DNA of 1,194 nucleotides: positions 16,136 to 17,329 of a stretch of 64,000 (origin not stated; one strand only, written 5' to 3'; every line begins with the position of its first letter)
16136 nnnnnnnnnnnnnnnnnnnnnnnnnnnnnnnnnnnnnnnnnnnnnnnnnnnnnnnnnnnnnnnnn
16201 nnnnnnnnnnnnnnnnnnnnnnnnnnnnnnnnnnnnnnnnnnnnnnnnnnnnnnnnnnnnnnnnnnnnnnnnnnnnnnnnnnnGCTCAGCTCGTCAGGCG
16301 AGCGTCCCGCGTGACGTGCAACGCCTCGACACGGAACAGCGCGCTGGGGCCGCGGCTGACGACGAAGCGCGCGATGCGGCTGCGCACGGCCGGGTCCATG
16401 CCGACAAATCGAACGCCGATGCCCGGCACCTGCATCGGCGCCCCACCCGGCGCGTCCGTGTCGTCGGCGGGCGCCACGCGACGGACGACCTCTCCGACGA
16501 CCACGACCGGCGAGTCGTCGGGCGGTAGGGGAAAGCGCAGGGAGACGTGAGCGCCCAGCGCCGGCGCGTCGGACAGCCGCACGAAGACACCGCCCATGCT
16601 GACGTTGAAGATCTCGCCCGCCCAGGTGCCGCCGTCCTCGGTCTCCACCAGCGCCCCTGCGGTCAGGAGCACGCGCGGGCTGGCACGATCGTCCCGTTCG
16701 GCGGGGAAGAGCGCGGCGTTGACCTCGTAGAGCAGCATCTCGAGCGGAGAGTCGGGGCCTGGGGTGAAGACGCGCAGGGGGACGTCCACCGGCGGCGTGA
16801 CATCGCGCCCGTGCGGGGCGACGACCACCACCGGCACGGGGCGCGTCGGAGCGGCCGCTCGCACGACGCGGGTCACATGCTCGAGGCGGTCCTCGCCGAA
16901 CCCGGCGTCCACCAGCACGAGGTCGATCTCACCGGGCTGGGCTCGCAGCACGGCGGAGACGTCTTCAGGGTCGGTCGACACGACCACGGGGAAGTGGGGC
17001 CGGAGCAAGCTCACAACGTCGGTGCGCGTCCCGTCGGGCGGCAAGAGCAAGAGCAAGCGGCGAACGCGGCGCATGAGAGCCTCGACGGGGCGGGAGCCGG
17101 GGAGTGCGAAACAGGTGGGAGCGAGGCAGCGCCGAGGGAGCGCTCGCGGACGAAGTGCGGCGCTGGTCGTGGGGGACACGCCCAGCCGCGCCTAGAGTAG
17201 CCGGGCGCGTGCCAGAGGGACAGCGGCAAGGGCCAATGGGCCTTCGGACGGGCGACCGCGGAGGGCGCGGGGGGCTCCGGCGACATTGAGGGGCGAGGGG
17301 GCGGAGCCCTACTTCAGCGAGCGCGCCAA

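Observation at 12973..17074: REC-PilZ, TMTC-like GT-C and GT22 mannosyltransferase form a coupled operon: candidate c-di-GMP-linked protein or glycolipid mannosylation module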

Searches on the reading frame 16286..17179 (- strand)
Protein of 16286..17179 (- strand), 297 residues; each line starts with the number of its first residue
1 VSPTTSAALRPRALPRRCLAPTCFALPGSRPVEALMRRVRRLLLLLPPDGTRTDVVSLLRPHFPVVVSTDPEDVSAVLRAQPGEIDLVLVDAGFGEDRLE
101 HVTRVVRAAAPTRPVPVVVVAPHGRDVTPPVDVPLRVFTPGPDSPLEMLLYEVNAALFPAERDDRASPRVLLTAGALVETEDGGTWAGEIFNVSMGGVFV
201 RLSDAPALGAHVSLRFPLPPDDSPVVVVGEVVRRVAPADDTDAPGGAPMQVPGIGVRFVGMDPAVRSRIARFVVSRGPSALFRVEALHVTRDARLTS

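Call 6: search_protein_families(library=pfam, proteins=[window:16286-17179:-], max_evalue=1)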
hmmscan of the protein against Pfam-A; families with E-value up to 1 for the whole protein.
window:16286-17179:- (297 aa): 2 families
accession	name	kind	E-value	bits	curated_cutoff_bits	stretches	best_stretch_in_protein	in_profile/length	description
PF07238.19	PilZ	-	5.1e-14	52.9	22.5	1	164-273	2-100/102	PilZ domain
PF21695.3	GlnR_1st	-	0.04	14.3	27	1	44-120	4-77/111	Transcription regulator GlnR, N-terminal domain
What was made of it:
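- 16286..17074 (-): g1: 262-aa cytoplasmic protein with a degenerate receiver domain followed by a PilZ domain. Pfam PilZ E 5e-14 (call 6).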

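Call 7: search_protein_families(library=ncbifam, proteins=[window:16286-17179:-], max_evalue=1)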
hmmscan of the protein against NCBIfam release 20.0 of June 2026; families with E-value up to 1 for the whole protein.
window:16286-17179:- (297 aa): 2 families
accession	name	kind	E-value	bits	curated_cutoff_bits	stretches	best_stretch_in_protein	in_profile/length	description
TIGR02266.1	gmx_TIGR02266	paralog_domain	4.4e-13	49.2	68.7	1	182-273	13-95/96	TIGR02266 family protein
TIGR03030.1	CelA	equivalog_domain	0.00089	17.4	699.1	1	146-207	551-613/714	UDP-forming cellulose synthase catalytic subunit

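Call 32: find_homologous_proteins(query=window:16286-17074:-)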
Query window:16286-17074:- (262 aa): 2 proteins with E <= 0.001 among 8000 candidates.
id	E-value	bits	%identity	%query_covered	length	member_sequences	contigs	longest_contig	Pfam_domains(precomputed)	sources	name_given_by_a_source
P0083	2.0e-161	553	100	100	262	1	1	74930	PF07238.20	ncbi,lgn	-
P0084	9.8e-70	253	53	99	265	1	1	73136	PF07238.20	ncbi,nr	ncbi:MAG: PilZ domain-containing protein [Myxococcales bacterium]|nr:PilZ domain-containing protein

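Call 33: find_encoding_contigs(protein=P0084, flank=10000, max_places=3)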
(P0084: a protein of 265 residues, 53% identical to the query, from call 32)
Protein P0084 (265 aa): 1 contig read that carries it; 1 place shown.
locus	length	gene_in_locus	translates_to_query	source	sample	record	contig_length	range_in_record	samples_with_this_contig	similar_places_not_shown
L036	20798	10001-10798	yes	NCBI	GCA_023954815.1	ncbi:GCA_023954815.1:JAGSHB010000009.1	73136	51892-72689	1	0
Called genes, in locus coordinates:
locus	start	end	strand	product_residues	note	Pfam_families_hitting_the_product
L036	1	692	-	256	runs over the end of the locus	-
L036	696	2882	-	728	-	PF13699:eCIS_core, PF00648:Peptidase_C2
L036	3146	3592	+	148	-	PF00582:Usp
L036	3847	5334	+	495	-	PF02321:OEP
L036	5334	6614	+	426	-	PF25973:BSH_CzcB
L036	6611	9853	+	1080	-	PF00873:ACR_tran, PF02355:SecD_SecF_C (weak)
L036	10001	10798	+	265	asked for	PF07238:PilZ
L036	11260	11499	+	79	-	PF01197:Ribosomal_L31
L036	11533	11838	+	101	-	PF00253:Ribosomal_S14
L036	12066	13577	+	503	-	PF00149:Metallophos (faint)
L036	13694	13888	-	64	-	PF12680:SnoaL_2 (weak)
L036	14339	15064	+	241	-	PF19069:DUF5765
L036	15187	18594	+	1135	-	PF02310:B12-binding, PF03308:MeaB, PF02492:cobW (weak), PF01642:MM_CoA_mutase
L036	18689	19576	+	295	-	-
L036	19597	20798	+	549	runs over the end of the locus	PF00850:Hist_deacetyl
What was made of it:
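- On Three-gene PilZ-GT-C operon as a conserved system: The g1 orthologue locus L036 has no g2 or g3 (call 33).
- Its only orthologue, P0084 (53-56% identity), lies in AcrB-PilZ-L31-S14-metallophos with no GT-C genes (call 33). A g1 orthologue occupies the same syntenic slot in another lineage (call 33), which is compatible with an ancestral PilZ-g2-g3 order followed by losses.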

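Call 36: search_solved_structures(query=A3, max_evalue=10, show_alignments=3)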
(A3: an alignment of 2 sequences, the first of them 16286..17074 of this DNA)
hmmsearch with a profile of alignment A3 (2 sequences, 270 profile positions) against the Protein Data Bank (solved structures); distinct sequences matched with E-value up to 10: 6.
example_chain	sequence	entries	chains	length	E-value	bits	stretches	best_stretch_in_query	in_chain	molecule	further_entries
4per_A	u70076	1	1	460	2.6e-05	26.8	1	39-71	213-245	Ribonuclease Inhibitor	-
6dzs_A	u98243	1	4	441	0.00082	21.9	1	197-238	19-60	Homoserine dehydrogenase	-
4f48_B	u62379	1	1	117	0.0029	20.1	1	162-248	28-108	Type IV fimbriae assembly protein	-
3dsg_A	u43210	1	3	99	0.0049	19.4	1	162-243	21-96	Type IV fimbriae assembly protein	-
3cnr_A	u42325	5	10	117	0.014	17.9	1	163-248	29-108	Type IV fimbriae assembly protein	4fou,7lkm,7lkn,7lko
7lkq_B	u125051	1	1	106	0.027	16.9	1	163-243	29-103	Type IV fimbriae assembly protein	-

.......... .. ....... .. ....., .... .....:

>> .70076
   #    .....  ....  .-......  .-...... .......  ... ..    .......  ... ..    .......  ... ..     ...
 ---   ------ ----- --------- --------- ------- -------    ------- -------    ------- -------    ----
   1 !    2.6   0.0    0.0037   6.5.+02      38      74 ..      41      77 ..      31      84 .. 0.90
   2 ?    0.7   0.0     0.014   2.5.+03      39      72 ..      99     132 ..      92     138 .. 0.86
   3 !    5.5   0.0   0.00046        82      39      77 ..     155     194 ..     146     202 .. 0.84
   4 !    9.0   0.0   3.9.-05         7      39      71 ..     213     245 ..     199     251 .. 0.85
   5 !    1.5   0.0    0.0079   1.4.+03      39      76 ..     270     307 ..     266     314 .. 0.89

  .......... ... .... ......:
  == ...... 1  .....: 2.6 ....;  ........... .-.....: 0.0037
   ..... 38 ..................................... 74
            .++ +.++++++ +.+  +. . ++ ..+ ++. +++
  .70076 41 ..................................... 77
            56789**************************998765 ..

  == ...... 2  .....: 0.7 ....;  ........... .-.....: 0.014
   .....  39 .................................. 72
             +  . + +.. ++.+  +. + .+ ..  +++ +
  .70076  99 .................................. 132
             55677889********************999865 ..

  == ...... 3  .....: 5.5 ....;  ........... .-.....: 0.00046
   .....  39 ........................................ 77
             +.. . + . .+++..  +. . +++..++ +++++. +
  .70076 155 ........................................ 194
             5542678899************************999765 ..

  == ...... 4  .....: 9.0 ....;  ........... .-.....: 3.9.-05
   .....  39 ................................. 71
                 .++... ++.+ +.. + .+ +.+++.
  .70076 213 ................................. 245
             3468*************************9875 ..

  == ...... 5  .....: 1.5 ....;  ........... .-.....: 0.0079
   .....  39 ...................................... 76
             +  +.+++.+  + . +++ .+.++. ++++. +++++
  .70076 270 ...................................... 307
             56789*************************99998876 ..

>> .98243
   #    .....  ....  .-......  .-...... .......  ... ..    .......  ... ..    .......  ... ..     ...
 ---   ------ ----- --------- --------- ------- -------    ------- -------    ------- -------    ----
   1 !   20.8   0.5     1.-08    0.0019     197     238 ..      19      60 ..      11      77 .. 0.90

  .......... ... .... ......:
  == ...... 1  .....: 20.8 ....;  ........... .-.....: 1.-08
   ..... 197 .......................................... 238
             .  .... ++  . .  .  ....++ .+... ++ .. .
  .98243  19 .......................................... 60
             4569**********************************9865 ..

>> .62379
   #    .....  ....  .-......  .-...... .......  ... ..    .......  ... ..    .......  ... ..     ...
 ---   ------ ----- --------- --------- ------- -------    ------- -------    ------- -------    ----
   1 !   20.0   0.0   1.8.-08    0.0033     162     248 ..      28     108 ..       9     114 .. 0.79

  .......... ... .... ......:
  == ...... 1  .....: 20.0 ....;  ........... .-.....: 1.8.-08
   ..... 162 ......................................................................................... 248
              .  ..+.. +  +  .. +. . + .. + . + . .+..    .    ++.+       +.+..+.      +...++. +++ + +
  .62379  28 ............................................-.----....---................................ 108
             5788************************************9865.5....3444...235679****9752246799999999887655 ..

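Call 51: search_protein_representatives(alignment_id=A3)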
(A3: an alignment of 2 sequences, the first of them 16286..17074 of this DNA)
Query: 2 sequences, 270 profile positions. Proteins with E-value up to 0.001 (for the whole library): 1331; up to 1e-10: 30; up to 1e-30: 1. The best 150 are listed.
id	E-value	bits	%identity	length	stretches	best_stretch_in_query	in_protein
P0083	7.2e-147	504.2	-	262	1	7-269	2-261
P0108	1.2e-16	77.2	-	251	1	7-244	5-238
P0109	5.3e-16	75.0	-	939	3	147-264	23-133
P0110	3.9e-15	72.2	-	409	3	162-253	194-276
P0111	4.0e-15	72.2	-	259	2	130-251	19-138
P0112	1.8e-14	70.0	-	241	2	133-236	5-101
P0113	2.1e-14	69.8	-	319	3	152-246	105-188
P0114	3.0e-14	69.3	-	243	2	151-246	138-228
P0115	3.8e-14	69.0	-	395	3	135-244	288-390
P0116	4.9e-14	68.6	-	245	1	28-247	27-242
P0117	2.2e-13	66.5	-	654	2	129-244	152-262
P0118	6.0e-13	65.0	-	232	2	150-244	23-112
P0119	2.9e-12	62.8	-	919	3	129-245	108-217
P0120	3.5e-12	62.5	-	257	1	28-244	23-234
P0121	5.5e-12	61.9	-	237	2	140-247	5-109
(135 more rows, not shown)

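Call 53: search_protein_families(library=pfam, alignment_id=A5, max_evalue=0.01)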
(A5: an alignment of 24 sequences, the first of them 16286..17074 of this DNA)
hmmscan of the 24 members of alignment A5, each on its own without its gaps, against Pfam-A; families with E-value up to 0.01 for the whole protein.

A. member 1, window:16286-17074:- (262 aa): 1 family
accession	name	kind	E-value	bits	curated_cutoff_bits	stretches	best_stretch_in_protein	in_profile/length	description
PF07238.19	PilZ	-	3.8e-14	53.3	22.5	1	129-238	2-100/102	PilZ domain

B. families by the number of members that match (of 24 scanned): 2 families
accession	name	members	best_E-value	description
PF07238.19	PilZ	24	1.6e-16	PilZ domain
PF00072.30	Response_reg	18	4e-22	Response regulator receiver domain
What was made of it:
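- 16286..17074 (-): Of 24 full-length homologues, 24 have PilZ and 18 have Response_reg (call 53).
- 16700..17062 (-): g1 receiver-like domain (about residues 5-125), degenerate. No Response_reg hit for g1 itself (calls 6, 53).
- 16361..16690 (-): g1 PilZ domain (residues 129-238). Pfam PF07238, 53 bits against a cut-off of 22.5 (calls 6, 53).
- On PilZ c-di-GMP receptor (PF07238): 53 bits against 22.5 (calls 6, 53).
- On Response-regulator receiver (PF00072): By contrast, 18 of 24 full-length homologues do match (call 53).
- Checked: Second, the 'REC' domain of g1 does not match Pfam Response_reg (calls 6, 53).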

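Call 54: predict_structure(alignment_id=A3)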
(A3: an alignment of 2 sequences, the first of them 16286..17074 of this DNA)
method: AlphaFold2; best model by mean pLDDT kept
length: 262 residues; sequences in the alignment: 2
mean_pLDDT: 75.7   pTM: 0.69
mean pLDDT of the five models: 75.7, 75.3, 74.7, 73.1, 61.4
residues with pLDDT >= 90: 26; 70-90: 170; 50-70: 36; < 50: 30
segments of 3 or more residues with pLDDT < 50: 206-213, 243-262
pLDDT, mean of each block of 10 residues (from residue 1): 79 82 85 85 82 88 84 79 83 67 81 83 68 72 87 85 81 83 79 86 53 64 84 80 42 36 32
secondary structure, 60 per line:
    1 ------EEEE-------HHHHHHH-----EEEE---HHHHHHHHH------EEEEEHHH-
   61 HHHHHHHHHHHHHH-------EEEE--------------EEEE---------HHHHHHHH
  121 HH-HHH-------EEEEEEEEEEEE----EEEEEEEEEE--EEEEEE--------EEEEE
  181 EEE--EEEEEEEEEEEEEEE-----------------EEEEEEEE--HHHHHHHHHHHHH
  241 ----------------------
elements in order: E7-10 H18-24 E30-33 H37-45 E52-56 H61-74 E82-85 E100-103 H113-122 E134-145 E150-159 E162-167 E176-183 E186-200 E218-225 H228-240
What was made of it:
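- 16286..17074 (-): The AF2 model has a (beta-alpha)5-like N-terminal domain and a beta-barrel (call 54).
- On PilZ c-di-GMP receptor (PF07238): The model pLDDT is 75.7, from only 2 sequences (call 54).
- On Response-regulator receiver (PF00072): The AF2 secondary-structure pattern has strands at 7-10, 30-33, 52-56, 82-85 and 100-103, with helices following four of the five; none is predicted between the fourth and fifth (call 54).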

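Call 59: fold_search(model_id=the predicted structure, library=pdb)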
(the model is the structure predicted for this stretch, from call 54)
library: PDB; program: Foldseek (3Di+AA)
matches with E <= 10: 1734; with E <= 0.001: 52
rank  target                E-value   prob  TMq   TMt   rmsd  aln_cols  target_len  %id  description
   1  9fp0_A                9.1e-07  1.00  0.32  0.12   9.1       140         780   16  Cryo-EM structure of the 'crown'less Bcs macrocomplex for E. coli cellulose secretion in non-saturating c-di-GMP (loca (released 2024-10-16)
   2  9b8v_E                1.0e-06  1.00  0.34  0.11   3.6       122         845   16  AlphaFold2 informed cryo-EM model of the E. coli cellulose synthase BcsAG3B6 complex (released 2025-02-19)
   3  5vx6_B                2.3e-06  1.00  0.35  0.43   2.9       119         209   13  Structure of Bacillus subtilis Inhibitor of motility (MotI/DgrA) (released 2017-11-22)
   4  9fnn_A                3.1e-06  1.00  0.32  0.11   3.1       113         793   18  Cryo-EM structure of the c-di-GMP-saturated 'crown'less Bcs macrocomplex for cellulose secretion in E. coli (released 2024-10-16)
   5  4i86_A                3.2e-06  1.00  0.30  0.71   4.3       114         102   22  Crystal structure of PilZ domain of CeSA from cellulose synthesizing bacterium (released 2013-04-03)
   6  5ej1_A                3.4e-06  1.00  0.32  0.13   9.0       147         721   22  Pre-translocation state of bacterial cellulose synthase (released 2016-03-30)
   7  8u0i                  3.9e-06  1.00  0.28  0.77   3.5       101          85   23  Crystal structure of PA0012 complexed with cyclic-di-GMP from Pseudomonas aeruginosa (released 2024-09-04)
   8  5vx6_A                6.3e-06  1.00  0.36  0.44   2.9       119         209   13  Structure of Bacillus subtilis Inhibitor of motility (MotI/DgrA) (released 2017-11-22)
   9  4rt1_A                6.7e-06  1.00  0.32  0.69   3.6       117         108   20  Structure of the Alg44 PilZ domain (R95A mutant) from Pseudomonas aeruginosa PAO1 in complex with c-di-GMP (released 2015-04-08)
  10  5y6g                  8.1e-06  1.00  0.33  0.61   4.3       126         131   17  PilZ domain with c-di-GMP of YcgR from Escherichia coli (released 2018-07-18)
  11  4rt1_B                1.2e-05  1.00  0.33  0.71   3.3       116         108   19  Structure of the Alg44 PilZ domain (R95A mutant) from Pseudomonas aeruginosa PAO1 in complex with c-di-GMP (released 2015-04-08)
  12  4xrn_B                1.3e-05  1.00  0.31  0.69   3.5       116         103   20  Pilz domain with c-di-gmp of a protein from Pseudomonas aeruginosa (released 2016-02-03)
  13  9fmv_A                1.5e-05  1.00  0.30  0.11   8.8       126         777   14  Cryo-EM structure of the c-di-GMP-free synthase:pEtN transferase complex (BcsA-Bct-G3) from the E. coli cellulose secr (released 2024-10-16)
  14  5xly_B                1.6e-05  1.00  0.34  0.70   3.8       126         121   15  Crystal structure of CheR1 in complex with c-di-GMP-bound MapZ (released 2017-08-23)
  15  4rt0_C                1.7e-05  1.00  0.32  0.69   3.2       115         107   19  Structure of the Alg44 PilZ domain from Pseudomonas aeruginosa PAO1 in complex with c-di-GMP (released 2015-04-08)
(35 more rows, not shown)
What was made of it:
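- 16286..17074 (-): Foldseek hits are the PilZ domains of BcsA, MotI, Alg44 and YcgR, and the PmrA receiver (call 59).
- On PilZ c-di-GMP receptor (PF07238): Foldseek hits are the PilZ domains of BcsA, MotI, Alg44, YcgR and MapZ, E about 1e-6 to 4e-5 (call 59).
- On Response-regulator receiver (PF00072): Foldseek hits the PmrA receiver at E 7e-4, TM(target) 0.75 (call 59).
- The predicted fold matches c-di-GMP-bound PilZ domains, including those of the glycan synthases BcsA and Alg44 (call 59).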
